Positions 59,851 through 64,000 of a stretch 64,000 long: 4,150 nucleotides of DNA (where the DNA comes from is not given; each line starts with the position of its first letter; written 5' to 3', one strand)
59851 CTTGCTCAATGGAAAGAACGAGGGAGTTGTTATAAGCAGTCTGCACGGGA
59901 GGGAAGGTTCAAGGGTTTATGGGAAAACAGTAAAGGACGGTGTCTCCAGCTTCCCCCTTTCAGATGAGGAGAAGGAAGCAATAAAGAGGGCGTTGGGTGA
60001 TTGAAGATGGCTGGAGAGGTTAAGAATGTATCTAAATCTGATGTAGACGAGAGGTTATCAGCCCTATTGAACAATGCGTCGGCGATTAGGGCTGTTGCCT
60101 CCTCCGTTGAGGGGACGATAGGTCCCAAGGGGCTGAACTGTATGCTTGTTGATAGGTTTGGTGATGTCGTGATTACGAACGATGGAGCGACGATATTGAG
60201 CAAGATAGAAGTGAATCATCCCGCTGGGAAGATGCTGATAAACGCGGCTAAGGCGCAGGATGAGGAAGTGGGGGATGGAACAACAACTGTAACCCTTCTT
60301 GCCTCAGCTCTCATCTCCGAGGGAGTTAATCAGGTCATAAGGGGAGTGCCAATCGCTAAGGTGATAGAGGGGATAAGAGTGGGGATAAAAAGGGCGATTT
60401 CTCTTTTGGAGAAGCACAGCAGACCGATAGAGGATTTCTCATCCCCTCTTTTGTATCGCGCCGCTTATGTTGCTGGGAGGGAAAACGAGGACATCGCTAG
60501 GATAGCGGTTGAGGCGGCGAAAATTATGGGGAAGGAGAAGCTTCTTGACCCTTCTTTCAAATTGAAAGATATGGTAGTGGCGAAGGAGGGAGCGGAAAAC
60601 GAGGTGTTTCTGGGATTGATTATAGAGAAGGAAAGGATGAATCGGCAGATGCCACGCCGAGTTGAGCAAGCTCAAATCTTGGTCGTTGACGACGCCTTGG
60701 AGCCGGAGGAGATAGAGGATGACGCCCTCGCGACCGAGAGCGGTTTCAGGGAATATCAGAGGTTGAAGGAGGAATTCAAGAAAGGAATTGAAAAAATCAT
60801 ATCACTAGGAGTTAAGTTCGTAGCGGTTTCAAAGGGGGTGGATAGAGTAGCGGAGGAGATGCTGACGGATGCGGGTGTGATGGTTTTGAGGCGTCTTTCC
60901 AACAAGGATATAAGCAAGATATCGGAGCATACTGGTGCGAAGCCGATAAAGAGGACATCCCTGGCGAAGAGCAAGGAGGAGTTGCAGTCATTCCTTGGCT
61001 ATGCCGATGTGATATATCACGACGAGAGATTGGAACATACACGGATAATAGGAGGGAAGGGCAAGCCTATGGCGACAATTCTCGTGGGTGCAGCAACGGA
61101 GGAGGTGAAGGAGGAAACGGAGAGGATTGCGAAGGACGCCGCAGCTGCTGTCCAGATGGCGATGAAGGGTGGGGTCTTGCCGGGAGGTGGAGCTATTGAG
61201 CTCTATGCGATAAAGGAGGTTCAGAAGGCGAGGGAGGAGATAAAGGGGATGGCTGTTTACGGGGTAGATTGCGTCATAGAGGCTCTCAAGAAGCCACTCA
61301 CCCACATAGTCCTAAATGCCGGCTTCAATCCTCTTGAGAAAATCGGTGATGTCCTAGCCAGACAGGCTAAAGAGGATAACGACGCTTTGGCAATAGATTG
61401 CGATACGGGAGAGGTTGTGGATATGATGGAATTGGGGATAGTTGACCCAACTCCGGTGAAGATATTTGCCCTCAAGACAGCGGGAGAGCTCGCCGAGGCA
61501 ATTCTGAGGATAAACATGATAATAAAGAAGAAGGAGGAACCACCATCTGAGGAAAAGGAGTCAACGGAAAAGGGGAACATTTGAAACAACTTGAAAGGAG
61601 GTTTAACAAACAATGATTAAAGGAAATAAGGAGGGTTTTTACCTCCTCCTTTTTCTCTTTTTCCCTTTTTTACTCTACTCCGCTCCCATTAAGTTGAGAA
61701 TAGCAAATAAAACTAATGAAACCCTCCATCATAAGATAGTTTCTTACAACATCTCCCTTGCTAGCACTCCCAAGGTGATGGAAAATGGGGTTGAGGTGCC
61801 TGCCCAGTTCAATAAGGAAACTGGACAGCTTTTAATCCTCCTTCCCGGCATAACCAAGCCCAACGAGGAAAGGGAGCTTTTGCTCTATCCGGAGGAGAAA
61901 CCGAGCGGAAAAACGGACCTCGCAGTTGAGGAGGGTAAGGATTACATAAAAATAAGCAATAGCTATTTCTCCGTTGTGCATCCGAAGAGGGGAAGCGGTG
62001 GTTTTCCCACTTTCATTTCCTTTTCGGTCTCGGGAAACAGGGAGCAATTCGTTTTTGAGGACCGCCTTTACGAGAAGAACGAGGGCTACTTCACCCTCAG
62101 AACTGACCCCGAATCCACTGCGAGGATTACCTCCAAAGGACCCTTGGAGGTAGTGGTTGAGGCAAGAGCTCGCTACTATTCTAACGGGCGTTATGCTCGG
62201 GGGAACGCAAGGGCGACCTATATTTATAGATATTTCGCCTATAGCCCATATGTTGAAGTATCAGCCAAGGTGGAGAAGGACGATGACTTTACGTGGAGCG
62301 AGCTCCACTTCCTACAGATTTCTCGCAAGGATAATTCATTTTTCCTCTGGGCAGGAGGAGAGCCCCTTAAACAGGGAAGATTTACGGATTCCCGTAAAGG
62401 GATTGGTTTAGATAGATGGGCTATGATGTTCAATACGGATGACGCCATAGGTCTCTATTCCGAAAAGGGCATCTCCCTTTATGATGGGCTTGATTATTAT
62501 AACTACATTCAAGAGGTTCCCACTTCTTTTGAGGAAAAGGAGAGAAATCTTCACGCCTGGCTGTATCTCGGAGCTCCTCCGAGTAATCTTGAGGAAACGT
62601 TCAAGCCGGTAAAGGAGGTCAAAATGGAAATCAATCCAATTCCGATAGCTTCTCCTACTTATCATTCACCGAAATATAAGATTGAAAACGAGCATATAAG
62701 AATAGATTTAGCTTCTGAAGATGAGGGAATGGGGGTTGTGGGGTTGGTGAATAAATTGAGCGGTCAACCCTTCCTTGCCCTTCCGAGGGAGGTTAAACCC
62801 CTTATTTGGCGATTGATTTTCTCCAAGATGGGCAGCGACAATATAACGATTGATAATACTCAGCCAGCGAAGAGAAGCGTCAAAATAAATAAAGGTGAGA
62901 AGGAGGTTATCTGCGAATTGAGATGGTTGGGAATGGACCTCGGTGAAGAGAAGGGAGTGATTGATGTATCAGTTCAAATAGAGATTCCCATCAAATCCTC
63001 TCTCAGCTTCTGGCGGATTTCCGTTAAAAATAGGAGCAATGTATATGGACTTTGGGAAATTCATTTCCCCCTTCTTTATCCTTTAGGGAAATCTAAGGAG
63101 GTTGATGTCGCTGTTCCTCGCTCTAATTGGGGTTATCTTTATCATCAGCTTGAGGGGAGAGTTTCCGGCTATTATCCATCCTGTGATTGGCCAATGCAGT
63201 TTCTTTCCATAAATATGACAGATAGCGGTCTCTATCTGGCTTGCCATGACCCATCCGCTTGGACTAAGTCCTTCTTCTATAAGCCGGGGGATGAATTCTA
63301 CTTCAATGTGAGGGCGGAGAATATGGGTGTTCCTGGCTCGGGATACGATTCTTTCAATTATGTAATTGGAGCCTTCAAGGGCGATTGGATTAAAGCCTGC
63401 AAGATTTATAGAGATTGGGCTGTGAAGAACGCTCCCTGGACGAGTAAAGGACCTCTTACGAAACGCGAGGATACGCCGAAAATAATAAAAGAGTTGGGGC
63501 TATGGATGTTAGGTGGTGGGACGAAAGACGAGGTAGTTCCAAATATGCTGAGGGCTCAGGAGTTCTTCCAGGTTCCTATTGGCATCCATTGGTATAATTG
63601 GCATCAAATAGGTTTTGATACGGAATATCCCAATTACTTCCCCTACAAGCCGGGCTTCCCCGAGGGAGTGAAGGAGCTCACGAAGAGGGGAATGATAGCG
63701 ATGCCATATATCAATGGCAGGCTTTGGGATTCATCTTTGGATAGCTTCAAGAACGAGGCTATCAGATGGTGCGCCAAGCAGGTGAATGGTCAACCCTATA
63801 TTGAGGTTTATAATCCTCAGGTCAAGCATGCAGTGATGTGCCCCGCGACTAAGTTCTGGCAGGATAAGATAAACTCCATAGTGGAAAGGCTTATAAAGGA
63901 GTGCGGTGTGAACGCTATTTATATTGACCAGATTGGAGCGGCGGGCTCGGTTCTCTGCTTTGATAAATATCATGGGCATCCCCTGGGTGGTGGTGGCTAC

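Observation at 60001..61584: Archaeal-type (thermosome/CCT-like) chaperonin in a bacterial genome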

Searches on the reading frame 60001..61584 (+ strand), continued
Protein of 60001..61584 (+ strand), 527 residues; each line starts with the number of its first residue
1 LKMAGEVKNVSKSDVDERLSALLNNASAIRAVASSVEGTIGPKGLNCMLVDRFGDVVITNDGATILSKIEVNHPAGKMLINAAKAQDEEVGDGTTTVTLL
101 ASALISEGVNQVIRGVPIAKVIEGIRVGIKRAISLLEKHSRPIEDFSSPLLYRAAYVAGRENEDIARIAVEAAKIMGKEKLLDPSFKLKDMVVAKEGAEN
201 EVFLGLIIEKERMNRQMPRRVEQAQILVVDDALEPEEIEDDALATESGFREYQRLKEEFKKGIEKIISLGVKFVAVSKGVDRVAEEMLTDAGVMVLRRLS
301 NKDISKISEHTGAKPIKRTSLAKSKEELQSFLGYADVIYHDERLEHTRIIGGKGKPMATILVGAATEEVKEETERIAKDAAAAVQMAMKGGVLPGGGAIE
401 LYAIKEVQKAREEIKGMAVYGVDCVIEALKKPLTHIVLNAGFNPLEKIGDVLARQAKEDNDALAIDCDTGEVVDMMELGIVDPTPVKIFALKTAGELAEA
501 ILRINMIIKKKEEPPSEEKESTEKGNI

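Call 57: fold_search(model_id=the predicted structure, library=pdb)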
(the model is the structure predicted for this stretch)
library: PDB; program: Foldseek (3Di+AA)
matches with E <= 10: 713; with E <= 0.001: 586
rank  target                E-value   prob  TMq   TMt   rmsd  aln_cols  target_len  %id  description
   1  5x9v_A                2.0e-49  1.00  0.87  0.93   2.2       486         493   46  Crystal structure of group III chaperonin in the Closed state (released 2017-10-25)
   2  5x9u_A                1.0e-43  1.00  0.88  0.94   2.2       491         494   45  Crystal structure of group III chaperonin in the open state (released 2017-10-25)
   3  3rus_A                1.2e-35  1.00  0.80  0.81   3.8       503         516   31  Crystal structure of Cpn-rls in complex with ADP from Methanococcus maripaludis (released 2012-01-04)
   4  1q3s_A                2.2e-35  1.00  0.81  0.82   3.5       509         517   31  Crystal structure of the chaperonin from Thermococcus strain KS-1 (FormIII crystal complexed with ADP) (released 2004-01-27)
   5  1q3r_A                2.8e-35  1.00  0.80  0.82   3.5       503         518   32  Crystal structure of the chaperonin from Thermococcus strain KS-1 (nucleotide-free form of single mutant) (released 2004-01-27)
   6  3izi_A                3.5e-35  1.00  0.83  0.85   3.2       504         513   32  Mm-cpn rls with ATP (released 2011-02-02)
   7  3kfb_A                5.7e-35  1.00  0.80  0.82   3.8       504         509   31  Crystal structure of a group II chaperonin from Methanococcus maripaludis (released 2010-06-23)
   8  1q2v_A                6.9e-35  1.00  0.81  0.83   3.4       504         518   32  Crystal structure of the chaperonin from Thermococcus strain KS-1 (nucleotide-free form) (released 2004-01-27)
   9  9cpk_A                1.1e-34  1.00  0.80  0.82   3.7       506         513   31  D8 symmetry reconstruction of MmCPn in closed state (released 2025-07-30)
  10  3ruq_A                1.1e-34  1.00  0.79  0.81   3.9       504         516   31  Crystal structure of Cpn-WT in complex with ADP from Methanococcus maripaludis (released 2012-01-04)
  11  7nvl_E                1.9e-34  1.00  0.78  0.77   3.9       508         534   27  Human TRiC complex in closed state with nanobody bound (Consensus Map) (released 2022-03-02)
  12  3j02_A                2.2e-34  1.00  0.79  0.85   3.1       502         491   30  Lidless D386A Mm-cpn in the pre-hydrolysis ATP-bound state (released 2011-05-18)
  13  3izk_A                4.3e-34  1.00  0.80  0.85   3.1       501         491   30  Mm-cpn rls deltalid with ATP (released 2011-02-02)
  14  7nvn_E                6.1e-34  1.00  0.78  0.77   3.8       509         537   28  Human TRiC complex in closed state with nanobody and tubulin bound (released 2022-03-02)
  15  7nvm_A                7.0e-34  1.00  0.83  0.81   3.4       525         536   26  Human TRiC complex in closed state with nanobody Nb18, actin and PhLP2A bound (released 2022-03-02)
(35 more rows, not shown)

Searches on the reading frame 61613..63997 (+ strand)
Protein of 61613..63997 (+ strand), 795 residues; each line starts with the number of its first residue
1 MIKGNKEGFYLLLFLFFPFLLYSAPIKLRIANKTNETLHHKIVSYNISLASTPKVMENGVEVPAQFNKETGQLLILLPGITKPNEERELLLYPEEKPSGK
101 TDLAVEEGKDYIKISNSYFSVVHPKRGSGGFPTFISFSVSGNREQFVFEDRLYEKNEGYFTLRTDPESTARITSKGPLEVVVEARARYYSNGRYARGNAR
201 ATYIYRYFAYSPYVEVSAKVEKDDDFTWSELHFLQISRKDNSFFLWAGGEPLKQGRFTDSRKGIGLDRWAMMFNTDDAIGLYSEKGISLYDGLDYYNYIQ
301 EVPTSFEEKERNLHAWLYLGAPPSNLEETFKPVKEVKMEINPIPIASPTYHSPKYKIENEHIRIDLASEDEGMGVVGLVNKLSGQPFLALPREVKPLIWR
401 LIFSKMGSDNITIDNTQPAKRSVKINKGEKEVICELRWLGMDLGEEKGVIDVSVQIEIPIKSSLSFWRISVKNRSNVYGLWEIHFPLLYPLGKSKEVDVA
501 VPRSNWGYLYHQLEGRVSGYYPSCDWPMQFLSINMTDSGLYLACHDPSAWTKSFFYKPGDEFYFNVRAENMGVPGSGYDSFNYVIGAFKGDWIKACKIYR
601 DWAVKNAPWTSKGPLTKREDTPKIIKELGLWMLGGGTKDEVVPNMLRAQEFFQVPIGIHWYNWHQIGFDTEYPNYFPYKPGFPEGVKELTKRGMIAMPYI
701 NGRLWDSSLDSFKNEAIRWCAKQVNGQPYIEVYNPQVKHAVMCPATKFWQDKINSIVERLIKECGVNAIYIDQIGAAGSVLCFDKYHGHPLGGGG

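Call 75: search_protein_families(library=pfam, proteins=[window:61613-63997:+])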
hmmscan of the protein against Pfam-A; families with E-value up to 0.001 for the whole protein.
window:61613-63997:+ (795 aa): 1 family
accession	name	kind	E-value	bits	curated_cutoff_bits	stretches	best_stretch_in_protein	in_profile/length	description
PF19773.5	DUF6259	-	1.2e-69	235.2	28.7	1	580-794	4-222/300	Domain of unknown function (DUF6259)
